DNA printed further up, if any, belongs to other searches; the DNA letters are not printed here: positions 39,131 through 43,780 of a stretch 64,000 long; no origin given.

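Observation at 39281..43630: Second, stand-alone C-A-T-R synthetase whose A-domain pocket is strikingly acidic (possible basic amino-aldehyde warhead)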

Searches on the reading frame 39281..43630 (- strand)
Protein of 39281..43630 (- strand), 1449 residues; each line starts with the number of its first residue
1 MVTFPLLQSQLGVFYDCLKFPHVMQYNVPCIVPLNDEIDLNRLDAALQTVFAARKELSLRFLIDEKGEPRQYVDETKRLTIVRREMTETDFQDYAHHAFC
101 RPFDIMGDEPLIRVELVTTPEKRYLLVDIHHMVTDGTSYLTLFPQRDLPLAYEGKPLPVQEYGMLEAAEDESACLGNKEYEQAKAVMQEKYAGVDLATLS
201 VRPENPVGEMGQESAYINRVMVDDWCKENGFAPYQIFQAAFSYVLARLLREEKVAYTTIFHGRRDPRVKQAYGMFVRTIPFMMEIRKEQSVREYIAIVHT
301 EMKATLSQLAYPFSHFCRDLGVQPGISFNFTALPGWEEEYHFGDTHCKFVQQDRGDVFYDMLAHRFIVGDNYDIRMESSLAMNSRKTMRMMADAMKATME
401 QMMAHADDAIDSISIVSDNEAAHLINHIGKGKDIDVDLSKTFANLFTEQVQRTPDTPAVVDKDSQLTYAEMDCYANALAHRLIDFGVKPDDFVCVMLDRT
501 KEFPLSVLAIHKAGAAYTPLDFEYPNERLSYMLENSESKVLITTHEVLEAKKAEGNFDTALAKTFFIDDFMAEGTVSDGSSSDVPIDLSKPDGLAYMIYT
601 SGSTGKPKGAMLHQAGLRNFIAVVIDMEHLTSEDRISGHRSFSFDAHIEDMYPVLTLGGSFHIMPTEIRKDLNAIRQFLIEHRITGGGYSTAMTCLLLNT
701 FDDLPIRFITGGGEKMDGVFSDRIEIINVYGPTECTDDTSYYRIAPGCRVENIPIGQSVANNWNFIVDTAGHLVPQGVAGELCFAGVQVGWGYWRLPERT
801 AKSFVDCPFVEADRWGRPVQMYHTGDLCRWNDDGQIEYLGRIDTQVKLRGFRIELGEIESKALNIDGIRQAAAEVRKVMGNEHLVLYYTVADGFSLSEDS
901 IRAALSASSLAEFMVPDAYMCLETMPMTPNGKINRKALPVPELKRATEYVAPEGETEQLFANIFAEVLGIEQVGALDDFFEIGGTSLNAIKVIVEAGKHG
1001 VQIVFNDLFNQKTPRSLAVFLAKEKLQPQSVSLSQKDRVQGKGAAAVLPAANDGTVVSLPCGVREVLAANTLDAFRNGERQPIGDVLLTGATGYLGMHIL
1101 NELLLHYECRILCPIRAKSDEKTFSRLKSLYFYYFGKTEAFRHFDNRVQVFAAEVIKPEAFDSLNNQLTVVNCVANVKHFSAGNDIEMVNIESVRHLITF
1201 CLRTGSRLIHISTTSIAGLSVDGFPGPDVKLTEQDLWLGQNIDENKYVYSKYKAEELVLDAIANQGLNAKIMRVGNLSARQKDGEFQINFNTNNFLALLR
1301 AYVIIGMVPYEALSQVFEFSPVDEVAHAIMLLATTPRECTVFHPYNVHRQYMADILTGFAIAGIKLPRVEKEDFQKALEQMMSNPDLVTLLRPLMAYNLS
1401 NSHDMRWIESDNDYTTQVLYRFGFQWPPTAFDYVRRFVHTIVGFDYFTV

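Call 5: search_protein_families(library=pfam, proteins=[window:39281-43630:-])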
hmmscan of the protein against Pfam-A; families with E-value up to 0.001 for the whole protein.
window:39281-43630:- (1449 aa): 7 families
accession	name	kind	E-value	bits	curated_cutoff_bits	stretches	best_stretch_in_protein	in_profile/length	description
PF00501.34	AMP-binding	-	2.7e-67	227.7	29.9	1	446-794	1-384/384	AMP-binding enzyme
PF00668.25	Condensation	-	4.7e-45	154.6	30.6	1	4-424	5-455/456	Condensation domain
PF07993.18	NAD_binding_4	-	1.5e-29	103.4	20.1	1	1088-1329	1-258/258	Male sterility protein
PF01370.27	Epimerase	-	3.4e-16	59.8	20.9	1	1086-1347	1-239/240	NAD dependent epimerase/dehydratase family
PF00550.31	PP-binding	-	3.2e-09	37.4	20.8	1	960-1018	3-64/67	Phosphopantetheine attachment site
PF01073.25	3Beta_HSD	-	7.3e-05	22.4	22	1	1088-1261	2-160/280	3-beta hydroxysteroid dehydrogenase/isomerase family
PF04321.23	RmlD_sub_bind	-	0.00066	19.3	27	0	1086-1279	3-153/287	RmlD substrate binding domain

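Call 8: search_solved_structures(query=window:39281-43630:-, show_alignments=0)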
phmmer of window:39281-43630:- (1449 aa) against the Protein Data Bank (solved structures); distinct sequences matched with E-value up to 0.001: 225 (the best 60 are shown).
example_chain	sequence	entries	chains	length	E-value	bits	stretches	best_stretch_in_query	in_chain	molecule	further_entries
6mfz_A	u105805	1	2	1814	1.7e-209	701.8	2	26-1026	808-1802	Linear gramicidin synthase subunit A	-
9be3_A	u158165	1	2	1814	2.6e-209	701.2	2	26-1026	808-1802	Linear gramicidin synthase subunit A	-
9meh_A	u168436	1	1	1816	2.6e-209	701.2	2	26-1026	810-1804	Linear gramicidin synthase subunit A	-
9be4_A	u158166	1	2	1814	1e-208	699.2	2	26-1026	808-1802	Linear gramicidin synthase subunit A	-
6mfy_A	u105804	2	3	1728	3.9e-192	644.2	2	435-1025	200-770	Linear gramicidin synthase subunit A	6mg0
8xjz_C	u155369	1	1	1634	3.9e-133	448.7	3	447-1023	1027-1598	Peptide synthetase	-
6mfw_A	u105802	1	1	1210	3.6e-113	382.6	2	435-1025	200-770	Linear gramicidin synthase subunit A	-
6mfx_A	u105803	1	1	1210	3.7e-113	382.5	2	435-1025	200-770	Linear gramicidin synthase subunit A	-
5u89_A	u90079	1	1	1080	1.9e-112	380.2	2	440-1022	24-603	Amino acid adenylation domain protein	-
9bfd_A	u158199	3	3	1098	3.7e-110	372.6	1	439-1022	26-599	Tyrocidine synthase 1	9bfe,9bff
9bfd_B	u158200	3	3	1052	1e-101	344.6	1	24-1023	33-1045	Tyrocidine synthase 2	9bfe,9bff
5es5_A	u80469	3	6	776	2.6e-100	340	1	435-1023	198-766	Linear gramicidin synthetase subunit A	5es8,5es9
9lcq_A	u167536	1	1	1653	1.4e-96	327.6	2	4-1039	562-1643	PvdL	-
9lcp_A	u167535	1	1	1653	1.6e-96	327.4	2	4-1039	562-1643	PvdL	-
9lco_A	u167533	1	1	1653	6.5e-96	325.4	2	4-1039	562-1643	PvdL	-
8jbr_A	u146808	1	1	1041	3.2e-93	316.5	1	4-1018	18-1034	McyA protein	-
7ly4_E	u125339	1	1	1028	4.2e-75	256.4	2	587-1018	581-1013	BmdB, bacillamide NRPS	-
7ly7_A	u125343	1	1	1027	4.4e-75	256.4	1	439-1018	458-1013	BmdB, Bacillamide NRPS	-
6vtj_A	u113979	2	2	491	2.2e-68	234.2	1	948-1447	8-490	Non-ribosomal peptide synthetase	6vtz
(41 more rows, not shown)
